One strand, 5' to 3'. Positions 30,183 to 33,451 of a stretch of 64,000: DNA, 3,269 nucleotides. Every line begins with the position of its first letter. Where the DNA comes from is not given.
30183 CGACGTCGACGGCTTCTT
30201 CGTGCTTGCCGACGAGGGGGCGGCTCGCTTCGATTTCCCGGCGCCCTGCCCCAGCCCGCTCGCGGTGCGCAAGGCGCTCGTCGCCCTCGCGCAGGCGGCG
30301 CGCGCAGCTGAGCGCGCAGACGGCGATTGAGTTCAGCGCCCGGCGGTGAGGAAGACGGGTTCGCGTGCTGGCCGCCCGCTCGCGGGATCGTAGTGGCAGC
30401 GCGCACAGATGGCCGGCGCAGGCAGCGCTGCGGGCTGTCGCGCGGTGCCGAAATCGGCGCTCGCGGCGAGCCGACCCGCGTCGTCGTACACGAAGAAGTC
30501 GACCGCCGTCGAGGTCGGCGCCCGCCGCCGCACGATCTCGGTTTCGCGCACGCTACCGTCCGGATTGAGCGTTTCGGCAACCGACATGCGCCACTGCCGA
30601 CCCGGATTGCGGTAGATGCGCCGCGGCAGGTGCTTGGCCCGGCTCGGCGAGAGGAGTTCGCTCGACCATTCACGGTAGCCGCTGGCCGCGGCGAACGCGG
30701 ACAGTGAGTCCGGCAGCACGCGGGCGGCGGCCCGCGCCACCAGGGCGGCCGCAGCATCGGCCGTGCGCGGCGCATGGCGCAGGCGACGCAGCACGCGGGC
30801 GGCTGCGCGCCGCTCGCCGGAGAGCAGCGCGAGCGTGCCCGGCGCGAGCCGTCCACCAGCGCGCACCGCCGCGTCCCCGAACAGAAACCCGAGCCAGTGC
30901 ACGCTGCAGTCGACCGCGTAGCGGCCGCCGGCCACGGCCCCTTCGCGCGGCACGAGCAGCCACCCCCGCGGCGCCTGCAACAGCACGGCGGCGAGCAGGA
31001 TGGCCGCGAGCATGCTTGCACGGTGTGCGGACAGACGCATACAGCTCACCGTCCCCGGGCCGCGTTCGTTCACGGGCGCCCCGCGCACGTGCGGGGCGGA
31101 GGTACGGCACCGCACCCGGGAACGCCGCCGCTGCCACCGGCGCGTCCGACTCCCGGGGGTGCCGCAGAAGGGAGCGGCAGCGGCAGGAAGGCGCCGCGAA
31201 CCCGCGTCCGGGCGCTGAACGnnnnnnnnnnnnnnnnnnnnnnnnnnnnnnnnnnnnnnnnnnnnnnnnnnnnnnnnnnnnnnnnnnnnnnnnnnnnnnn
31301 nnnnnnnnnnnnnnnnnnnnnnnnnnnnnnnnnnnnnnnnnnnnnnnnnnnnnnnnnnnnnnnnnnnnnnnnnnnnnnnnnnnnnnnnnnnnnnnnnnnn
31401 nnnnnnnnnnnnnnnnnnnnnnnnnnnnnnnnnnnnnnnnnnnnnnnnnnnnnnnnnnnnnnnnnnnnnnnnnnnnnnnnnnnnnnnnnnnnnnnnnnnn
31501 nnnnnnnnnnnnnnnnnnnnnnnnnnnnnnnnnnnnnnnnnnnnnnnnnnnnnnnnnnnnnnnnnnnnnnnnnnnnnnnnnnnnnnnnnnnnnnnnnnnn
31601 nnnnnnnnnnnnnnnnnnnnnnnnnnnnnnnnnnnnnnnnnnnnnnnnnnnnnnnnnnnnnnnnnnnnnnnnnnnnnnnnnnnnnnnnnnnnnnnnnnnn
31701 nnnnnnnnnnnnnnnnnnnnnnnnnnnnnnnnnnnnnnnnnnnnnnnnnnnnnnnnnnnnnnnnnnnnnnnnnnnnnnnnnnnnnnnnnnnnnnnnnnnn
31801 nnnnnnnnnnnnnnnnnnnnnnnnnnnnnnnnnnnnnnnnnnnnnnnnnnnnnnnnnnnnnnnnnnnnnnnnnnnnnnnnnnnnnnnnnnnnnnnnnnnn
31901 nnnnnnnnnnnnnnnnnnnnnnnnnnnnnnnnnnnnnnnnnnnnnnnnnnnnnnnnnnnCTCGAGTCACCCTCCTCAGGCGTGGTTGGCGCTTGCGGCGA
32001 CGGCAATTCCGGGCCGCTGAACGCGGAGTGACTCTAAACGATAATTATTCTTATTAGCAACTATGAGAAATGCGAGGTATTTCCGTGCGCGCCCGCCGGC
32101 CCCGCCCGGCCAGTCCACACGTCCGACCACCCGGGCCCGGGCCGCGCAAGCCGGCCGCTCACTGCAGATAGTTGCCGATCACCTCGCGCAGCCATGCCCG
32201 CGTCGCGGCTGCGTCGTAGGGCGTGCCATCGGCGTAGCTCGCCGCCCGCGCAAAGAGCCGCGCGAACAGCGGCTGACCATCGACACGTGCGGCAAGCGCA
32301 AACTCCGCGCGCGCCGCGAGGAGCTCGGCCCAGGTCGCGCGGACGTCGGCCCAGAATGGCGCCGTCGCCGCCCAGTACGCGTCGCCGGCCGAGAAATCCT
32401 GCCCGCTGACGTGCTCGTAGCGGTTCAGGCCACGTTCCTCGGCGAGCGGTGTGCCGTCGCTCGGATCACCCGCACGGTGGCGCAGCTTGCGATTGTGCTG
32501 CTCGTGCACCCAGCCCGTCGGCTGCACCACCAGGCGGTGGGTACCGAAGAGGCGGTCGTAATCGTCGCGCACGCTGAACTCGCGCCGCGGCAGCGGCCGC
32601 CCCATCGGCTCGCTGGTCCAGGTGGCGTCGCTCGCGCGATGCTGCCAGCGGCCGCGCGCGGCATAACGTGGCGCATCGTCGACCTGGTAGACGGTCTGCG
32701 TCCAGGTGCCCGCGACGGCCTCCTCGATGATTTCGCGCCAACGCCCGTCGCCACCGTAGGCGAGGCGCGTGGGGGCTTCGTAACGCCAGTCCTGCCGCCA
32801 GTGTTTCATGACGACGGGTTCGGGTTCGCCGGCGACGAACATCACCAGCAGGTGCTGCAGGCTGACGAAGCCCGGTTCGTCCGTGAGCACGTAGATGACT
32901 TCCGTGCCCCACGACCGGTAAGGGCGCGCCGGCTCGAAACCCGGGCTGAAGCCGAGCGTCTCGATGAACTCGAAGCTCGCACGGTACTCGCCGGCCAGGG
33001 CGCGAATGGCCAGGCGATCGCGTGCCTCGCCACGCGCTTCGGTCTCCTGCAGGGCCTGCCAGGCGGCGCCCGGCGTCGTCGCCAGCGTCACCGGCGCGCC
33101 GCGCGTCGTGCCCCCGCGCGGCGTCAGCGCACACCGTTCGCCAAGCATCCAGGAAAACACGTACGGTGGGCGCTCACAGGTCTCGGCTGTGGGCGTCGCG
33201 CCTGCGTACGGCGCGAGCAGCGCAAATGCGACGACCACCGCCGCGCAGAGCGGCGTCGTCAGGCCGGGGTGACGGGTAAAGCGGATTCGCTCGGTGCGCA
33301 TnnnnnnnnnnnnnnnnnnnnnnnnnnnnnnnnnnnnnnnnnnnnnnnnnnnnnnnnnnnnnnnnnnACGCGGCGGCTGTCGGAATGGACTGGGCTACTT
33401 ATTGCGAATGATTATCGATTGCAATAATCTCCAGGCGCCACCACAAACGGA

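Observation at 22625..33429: Recurring Fur-box-like motif defines an iron regulon across the heme island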

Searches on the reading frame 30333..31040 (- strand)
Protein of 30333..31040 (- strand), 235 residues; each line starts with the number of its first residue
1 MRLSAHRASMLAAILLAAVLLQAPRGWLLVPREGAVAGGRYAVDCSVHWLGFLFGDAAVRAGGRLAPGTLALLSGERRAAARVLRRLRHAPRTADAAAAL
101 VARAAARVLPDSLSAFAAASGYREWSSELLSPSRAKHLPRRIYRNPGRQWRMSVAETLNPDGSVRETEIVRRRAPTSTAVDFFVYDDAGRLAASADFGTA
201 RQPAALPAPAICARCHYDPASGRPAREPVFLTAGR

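Call 12: search_protein_families(library=pfam, proteins=[window:30333-31040:-], max_evalue=0.01)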
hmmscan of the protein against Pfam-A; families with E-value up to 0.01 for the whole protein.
window:30333-31040:- (235 aa): 0 families

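Call 13: search_protein_families(library=ncbifam, proteins=[window:30333-31040:-], max_evalue=0.01)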
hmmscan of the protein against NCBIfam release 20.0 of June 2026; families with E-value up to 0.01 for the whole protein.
window:30333-31040:- (235 aa): 0 families

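Call 44: search_protein_families(library=pfam, proteins=[window:30333-31013:-], max_evalue=0.01)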
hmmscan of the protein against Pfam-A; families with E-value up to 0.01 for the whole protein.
window:30333-31013:- (226 aa): 0 families

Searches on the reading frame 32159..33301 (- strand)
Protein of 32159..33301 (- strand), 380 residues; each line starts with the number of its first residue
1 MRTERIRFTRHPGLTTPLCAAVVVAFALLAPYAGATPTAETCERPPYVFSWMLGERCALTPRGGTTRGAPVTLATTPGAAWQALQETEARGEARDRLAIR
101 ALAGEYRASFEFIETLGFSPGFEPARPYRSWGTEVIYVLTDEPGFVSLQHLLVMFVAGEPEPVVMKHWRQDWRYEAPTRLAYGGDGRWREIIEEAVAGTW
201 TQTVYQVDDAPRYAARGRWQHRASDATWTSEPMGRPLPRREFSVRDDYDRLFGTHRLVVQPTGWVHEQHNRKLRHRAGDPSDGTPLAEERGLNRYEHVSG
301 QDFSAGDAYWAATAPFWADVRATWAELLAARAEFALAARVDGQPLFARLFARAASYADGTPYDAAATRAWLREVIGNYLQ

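Call 12: search_protein_families(library=pfam, proteins=[window:32159-33301:-], max_evalue=0.01)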
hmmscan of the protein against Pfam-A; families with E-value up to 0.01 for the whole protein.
window:32159-33301:- (380 aa): 1 family
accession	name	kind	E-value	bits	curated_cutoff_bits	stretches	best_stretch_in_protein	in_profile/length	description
PF20311.3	DUF6607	-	3.1e-66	224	27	1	93-379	16-294/296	Family of unknown function (DUF6607)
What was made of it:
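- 32159..33301 (-): DUF6607 protein with an N-terminal signal-like segment. PF20311, E 3e-66 (call 12).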

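Call 13: search_protein_families(library=ncbifam, proteins=[window:32159-33301:-], max_evalue=0.01)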
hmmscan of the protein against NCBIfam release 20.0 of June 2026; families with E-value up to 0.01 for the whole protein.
window:32159-33301:- (380 aa): 0 families

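Call 36: find_homologous_proteins(query=window:32159-33301:-)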
Query window:32159-33301:- (380 aa): 3851 proteins with E <= 0.001 among 8000 candidates; the best 120 are listed.
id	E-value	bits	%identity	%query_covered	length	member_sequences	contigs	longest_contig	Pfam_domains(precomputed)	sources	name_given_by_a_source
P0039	5.5e-258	874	100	100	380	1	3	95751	PF20311.4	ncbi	ncbi:MAG: hypothetical protein RLW61_05725 [Gammaproteobacteria bacterium]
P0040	5.1e-178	610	74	94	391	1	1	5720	PF20311.4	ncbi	ncbi:MAG: hypothetical protein RLW62_15825 [Gammaproteobacteria bacterium]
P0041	1.5e-114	401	55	89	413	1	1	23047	PF20311.4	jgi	-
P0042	3.5e-113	397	53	88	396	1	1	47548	PF20311.4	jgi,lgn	-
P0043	2.7e-112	394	52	97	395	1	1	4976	PF20311.4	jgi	jgi:hypothetical protein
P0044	2.2e-110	388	52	93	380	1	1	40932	PF20311.4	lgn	-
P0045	8.0e-110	386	50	95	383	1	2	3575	PF20311.4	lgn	-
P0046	8.1e-110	386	51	98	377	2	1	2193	PF20311.4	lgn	-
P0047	1.2e-109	385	49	98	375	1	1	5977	PF20311.4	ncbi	ncbi:MAG: DUF6607 family protein [Parahaliea sp.]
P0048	1.3e-109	385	50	94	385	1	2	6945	PF20311.4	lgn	-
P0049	2.5e-109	384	50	97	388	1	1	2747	PF20311.4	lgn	-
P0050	4.1e-109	383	50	87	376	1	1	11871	PF20311.4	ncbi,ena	-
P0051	4.4e-109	383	51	96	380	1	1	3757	PF20311.4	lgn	-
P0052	2.6e-108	381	52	89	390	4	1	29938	PF20311.4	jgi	-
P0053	5.4e-108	380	49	99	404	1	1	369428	PF20311.4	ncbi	-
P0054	6.0e-108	380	48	95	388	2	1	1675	PF20311.4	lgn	-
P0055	1.2e-107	379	50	95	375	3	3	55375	PF20311.4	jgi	jgi:hypothetical protein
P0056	1.4e-107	378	51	87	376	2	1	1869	PF20311.4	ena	-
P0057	1.5e-107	378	54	95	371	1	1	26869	PF20311.4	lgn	-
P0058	1.5e-107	378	56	82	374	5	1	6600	PF20311.4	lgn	-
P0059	1.6e-107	378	51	94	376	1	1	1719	PF20311.4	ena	-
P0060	1.9e-107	378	49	94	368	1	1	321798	PF20311.4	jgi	jgi:hypothetical protein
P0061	2.7e-107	377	49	96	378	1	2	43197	PF20311.4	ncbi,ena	-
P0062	3.0e-107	377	48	98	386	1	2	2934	PF20311.4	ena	-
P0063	3.1e-107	377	50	93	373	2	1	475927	PF20311.4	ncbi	ncbi:MAG: hypothetical protein RIC56_19260 [Pseudomonadales bacterium]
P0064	3.5e-107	377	49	97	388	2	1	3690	PF20311.4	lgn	-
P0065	5.7e-107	376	50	95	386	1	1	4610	PF20311.4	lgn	-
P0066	6.7e-107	376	54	88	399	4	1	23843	PF20311.4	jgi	-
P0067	6.8e-107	376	52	93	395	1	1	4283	PF20311.4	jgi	-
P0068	1.5e-106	375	55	88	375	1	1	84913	PF20311.4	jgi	jgi:hypothetical protein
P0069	2.1e-106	374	49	95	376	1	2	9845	PF20311.4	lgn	-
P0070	2.4e-106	374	52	89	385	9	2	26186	PF20311.4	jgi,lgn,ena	-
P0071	3.0e-106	374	47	98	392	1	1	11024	PF20311.4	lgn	-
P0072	3.3e-106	374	51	88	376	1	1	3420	PF20311.4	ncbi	ncbi:MAG: DUF6607 family protein [Pseudomonadales bacterium]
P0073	3.4e-106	374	49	98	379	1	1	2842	PF20311.4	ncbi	-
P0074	5.3e-106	373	53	88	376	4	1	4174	PF20311.4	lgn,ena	-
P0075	5.5e-106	373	50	94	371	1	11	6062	PF20311.4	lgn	-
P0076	6.7e-106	373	48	97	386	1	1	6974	PF20311.4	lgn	-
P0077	8.9e-106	372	48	97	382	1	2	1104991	PF20311.4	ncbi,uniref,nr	ncbi:DUF6607 family protein [Parahaliea aestuarii]|uniref:DUF1329 domain-containing protein n=1 Tax=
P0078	9.8e-106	372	52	88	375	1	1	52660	PF20311.4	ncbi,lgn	ncbi:MAG: DUF6607 family protein [Pseudomonadota bacterium]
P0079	1.2e-105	372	51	90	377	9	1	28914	PF20311.4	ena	-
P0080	1.3e-105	372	50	91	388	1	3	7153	PF20311.4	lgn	-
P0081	1.4e-105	372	50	94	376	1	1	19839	PF20311.4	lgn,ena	-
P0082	1.5e-105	372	47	96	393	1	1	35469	PF20311.4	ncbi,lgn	-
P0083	1.6e-105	372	49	94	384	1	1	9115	PF20311.4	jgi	jgi:hypothetical protein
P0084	1.7e-105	371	51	88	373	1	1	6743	PF20311.4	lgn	-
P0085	2.4e-105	371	51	88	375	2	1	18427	PF20311.4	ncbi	-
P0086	2.6e-105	371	48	99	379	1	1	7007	PF20311.4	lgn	-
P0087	2.8e-105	371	53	92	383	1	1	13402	PF20311.4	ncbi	-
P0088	3.2e-105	371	49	94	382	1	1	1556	PF20311.4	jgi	jgi:hypothetical protein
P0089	3.3e-105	371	52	88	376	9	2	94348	PF20311.4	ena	-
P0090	3.4e-105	371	49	97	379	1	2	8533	PF20311.4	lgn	-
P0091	3.6e-105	370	48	97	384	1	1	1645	PF20311.4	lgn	-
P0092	3.7e-105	370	49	94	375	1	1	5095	PF20311.4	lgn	-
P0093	3.9e-105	370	49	95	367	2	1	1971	PF20311.4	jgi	jgi:hypothetical protein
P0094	4.0e-105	370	49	90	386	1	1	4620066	PF20311.4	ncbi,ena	-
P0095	4.8e-105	370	51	95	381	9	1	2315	PF20311.4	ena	-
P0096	5.0e-105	370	49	95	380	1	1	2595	PF20311.4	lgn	-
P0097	5.4e-105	370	51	92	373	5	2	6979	PF20311.4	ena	-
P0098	5.6e-105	370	50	95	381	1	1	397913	PF20311.4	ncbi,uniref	ncbi:DUF6607 family protein [Lentisalinibacter orientalis]|uniref:DUF6607 family protein n=1 Tax=Len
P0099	5.9e-105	370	50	96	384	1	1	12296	PF20311.4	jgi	jgi:uncharacterized protein DUF6607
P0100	6.0e-105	370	47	98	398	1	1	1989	PF20311.4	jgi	jgi:hypothetical protein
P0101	6.2e-105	370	45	99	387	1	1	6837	PF20311.4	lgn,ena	-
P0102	8.3e-105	369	48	95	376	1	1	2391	PF20311.4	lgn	-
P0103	8.4e-105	369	51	88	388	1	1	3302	PF20311.4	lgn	-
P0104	8.9e-105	369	53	88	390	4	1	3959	PF20311.4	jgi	jgi:hypothetical protein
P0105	9.8e-105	369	48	94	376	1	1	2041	PF20311.4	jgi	jgi:hypothetical protein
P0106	1.1e-104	369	51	89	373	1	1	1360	PF20311.4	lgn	-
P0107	1.5e-104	368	50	95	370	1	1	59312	PF20311.4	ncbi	-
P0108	2.0e-104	368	55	87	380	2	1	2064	PF20311.4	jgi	jgi:hypothetical protein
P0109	2.6e-104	368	49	90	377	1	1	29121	PF20311.4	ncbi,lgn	-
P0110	2.8e-104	367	55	83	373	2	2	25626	PF20311.4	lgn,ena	-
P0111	2.9e-104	367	50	88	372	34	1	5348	PF20311.4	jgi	-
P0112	3.4e-104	367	52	88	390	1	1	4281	PF20311.4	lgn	-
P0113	3.8e-104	367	50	88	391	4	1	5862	PF20311.4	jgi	jgi:hypothetical protein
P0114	4.1e-104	367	51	90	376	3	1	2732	PF20311.4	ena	-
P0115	4.6e-104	367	54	95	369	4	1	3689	PF20311.4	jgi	-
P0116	4.7e-104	367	50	88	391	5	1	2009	PF20311.4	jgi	jgi:hypothetical protein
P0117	6.0e-104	366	48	98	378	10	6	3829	PF20311.4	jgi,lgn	jgi:hypothetical protein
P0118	6.4e-104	366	51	87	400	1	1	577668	PF20311.4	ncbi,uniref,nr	ncbi:DUF6607 family protein [Parahaliea mediterranea]|uniref:DUF6607 family protein n=1 Tax=Parahali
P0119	6.8e-104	366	48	98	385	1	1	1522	PF20311.4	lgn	-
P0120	7.2e-104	366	48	96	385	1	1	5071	PF20311.4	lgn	-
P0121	7.2e-104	366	47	95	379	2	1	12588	PF20311.4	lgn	-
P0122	7.4e-104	366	50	88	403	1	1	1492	PF20311.4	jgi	jgi:hypothetical protein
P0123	9.1e-104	366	51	90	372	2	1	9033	PF20311.4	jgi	jgi:hypothetical protein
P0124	9.7e-104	366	49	99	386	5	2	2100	PF20311.4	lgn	-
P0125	1.0e-103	366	51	88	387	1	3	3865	PF20311.4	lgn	-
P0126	1.1e-103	366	49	96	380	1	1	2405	PF20311.4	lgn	-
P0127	1.1e-103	366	47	95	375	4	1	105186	PF20311.4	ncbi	ncbi:MAG: DUF6607 family protein [Pseudomonadota bacterium]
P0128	1.2e-103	365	50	95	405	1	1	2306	PF20311.4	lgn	-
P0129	1.2e-103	365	50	88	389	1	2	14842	PF20311.4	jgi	jgi:hypothetical protein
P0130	1.3e-103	365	48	95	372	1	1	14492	PF20311.4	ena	-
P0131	1.3e-103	365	51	88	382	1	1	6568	PF20311.4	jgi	jgi:hypothetical protein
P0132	1.4e-103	365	50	89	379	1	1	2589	PF20311.4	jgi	jgi:hypothetical protein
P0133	1.9e-103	365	48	96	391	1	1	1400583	PF20311.4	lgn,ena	-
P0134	2.0e-103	365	54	88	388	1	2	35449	PF20311.4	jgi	jgi:hypothetical protein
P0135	2.0e-103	365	48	96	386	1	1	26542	PF20311.4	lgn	-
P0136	2.3e-103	364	49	91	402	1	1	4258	PF20311.4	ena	-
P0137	2.6e-103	364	46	95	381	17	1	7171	PF20311.4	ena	-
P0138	2.8e-103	364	51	96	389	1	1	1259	PF20311.4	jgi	jgi:hypothetical protein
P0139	2.9e-103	364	50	94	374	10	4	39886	PF20311.4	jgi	jgi:hypothetical protein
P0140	3.0e-103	364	54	89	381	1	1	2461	PF20311.4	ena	-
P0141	3.1e-103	364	48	95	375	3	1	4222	PF20311.4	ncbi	ncbi:MAG: DUF6607 family protein [Pseudomonadota bacterium]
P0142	3.2e-103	364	51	91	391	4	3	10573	PF20311.4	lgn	-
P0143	3.3e-103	364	51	89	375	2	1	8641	PF20311.4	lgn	-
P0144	3.5e-103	364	50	94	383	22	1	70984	PF20311.4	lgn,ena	-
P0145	3.5e-103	364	48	95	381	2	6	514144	PF20311.4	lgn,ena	-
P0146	3.6e-103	364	49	94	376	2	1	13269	PF20311.4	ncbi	ncbi:MAG: DUF6607 family protein [Pseudomonadota bacterium]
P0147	3.8e-103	364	47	95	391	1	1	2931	PF20311.4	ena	-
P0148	3.9e-103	364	50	89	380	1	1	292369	PF20311.4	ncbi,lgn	-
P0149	4.0e-103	364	50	90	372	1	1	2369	PF20311.4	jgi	jgi:hypothetical protein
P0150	4.2e-103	364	49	94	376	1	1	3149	PF20311.4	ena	-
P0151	5.2e-103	363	46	95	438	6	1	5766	PF20311.4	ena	-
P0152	5.8e-103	363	48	97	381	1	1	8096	PF20311.4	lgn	-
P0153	6.2e-103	363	49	95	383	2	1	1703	PF20311.4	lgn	-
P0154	6.8e-103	363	51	96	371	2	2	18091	PF20311.4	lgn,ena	-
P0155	7.1e-103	363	51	91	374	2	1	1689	PF20311.4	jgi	jgi:hypothetical protein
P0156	7.1e-103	363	52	88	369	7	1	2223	PF20311.4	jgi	jgi:hypothetical protein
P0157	7.3e-103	363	54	83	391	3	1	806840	PF20311.4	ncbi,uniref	ncbi:DUF6607 family protein [Lentisalinibacter sediminis]|uniref:DUF6607 family protein n=1 Tax=Lent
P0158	7.6e-103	363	49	97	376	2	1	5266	PF20311.4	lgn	-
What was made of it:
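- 32159..33301 (-): More than 3800 homologues (call 36).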

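Call 37: find_encoding_contigs(protein=P0040, flank=6000, max_places=1)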
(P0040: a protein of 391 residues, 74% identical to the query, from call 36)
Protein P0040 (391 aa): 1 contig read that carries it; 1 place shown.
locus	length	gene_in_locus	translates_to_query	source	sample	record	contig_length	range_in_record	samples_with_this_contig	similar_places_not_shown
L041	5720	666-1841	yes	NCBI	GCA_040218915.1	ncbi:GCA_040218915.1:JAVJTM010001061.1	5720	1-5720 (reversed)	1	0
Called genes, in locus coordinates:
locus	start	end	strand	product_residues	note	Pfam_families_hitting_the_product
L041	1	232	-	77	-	?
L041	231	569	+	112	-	PF03992:ABM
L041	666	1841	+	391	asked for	PF20311:DUF6607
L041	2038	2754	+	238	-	-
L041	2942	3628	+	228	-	-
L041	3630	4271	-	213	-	PF10615:DUF2470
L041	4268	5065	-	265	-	PF00005:ABC_tran, PF02463:SMC_N (faint), PF13304:AAA_21 (faint)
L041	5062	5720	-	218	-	PF01032:FecCD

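Call 38: find_encoding_contigs(protein=P0077, flank=4000, max_places=1)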
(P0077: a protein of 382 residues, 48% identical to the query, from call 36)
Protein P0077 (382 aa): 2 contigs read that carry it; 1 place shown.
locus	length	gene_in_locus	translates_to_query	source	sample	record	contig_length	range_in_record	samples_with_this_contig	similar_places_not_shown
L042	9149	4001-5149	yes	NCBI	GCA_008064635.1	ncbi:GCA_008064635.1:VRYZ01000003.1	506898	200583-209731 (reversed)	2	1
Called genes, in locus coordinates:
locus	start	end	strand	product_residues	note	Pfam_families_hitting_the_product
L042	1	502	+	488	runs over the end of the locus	PF00662:Proton_antipo_N (faint), PF00361:Proton_antipo_M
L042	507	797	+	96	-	-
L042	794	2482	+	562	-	PF00361:Proton_antipo_M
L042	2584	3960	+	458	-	PF00206:Lyase_1, PF10415:FumaraseC_C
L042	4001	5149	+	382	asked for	PF20311:DUF6607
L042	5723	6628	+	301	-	PF07549:Sec_GG, PF02355:SecD_SecF_C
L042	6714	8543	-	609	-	PF13522:GATase_6, PF13537:GATase_7, PF01380:SIS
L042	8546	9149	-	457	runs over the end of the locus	PF00483:NTP_transferase, PF01128:IspD, PF12804:NTP_transf_3, PF00132:Hexapep (weak), PF25084:LbH_EIF2B (weak), PF25087:GMPPB_C (weak)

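Call 39: find_encoding_contigs(protein=P0098, flank=4000, max_places=1)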
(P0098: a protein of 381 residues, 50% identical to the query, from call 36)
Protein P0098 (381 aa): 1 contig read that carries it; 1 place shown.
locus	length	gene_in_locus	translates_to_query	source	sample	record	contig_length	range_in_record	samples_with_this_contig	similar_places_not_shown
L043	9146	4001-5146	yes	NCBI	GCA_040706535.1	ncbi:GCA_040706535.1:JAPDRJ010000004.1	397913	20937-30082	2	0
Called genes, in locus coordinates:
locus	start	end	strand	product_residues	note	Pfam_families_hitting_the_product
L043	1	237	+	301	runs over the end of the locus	PF18030:Rimk_N, PF14397:ATPgrasp_ST (faint), PF02655:ATP-grasp_3, PF08443:RimK, PF02955:GSH-S_ATP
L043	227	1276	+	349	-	PF24827:AstE_AspA_cat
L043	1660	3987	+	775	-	PF01315:Ald_Xan_dh_C, PF02738:MoCoBD_1, PF20256:MoCoBD_2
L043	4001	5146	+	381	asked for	PF20311:DUF6607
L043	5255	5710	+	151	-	-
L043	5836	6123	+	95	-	-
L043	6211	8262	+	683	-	PF07715:Plug, PF00593:TonB_dep_Rec_b-barrel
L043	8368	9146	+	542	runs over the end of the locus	PF03007:WS_DGAT_cat, PF06974:WS_DGAT_C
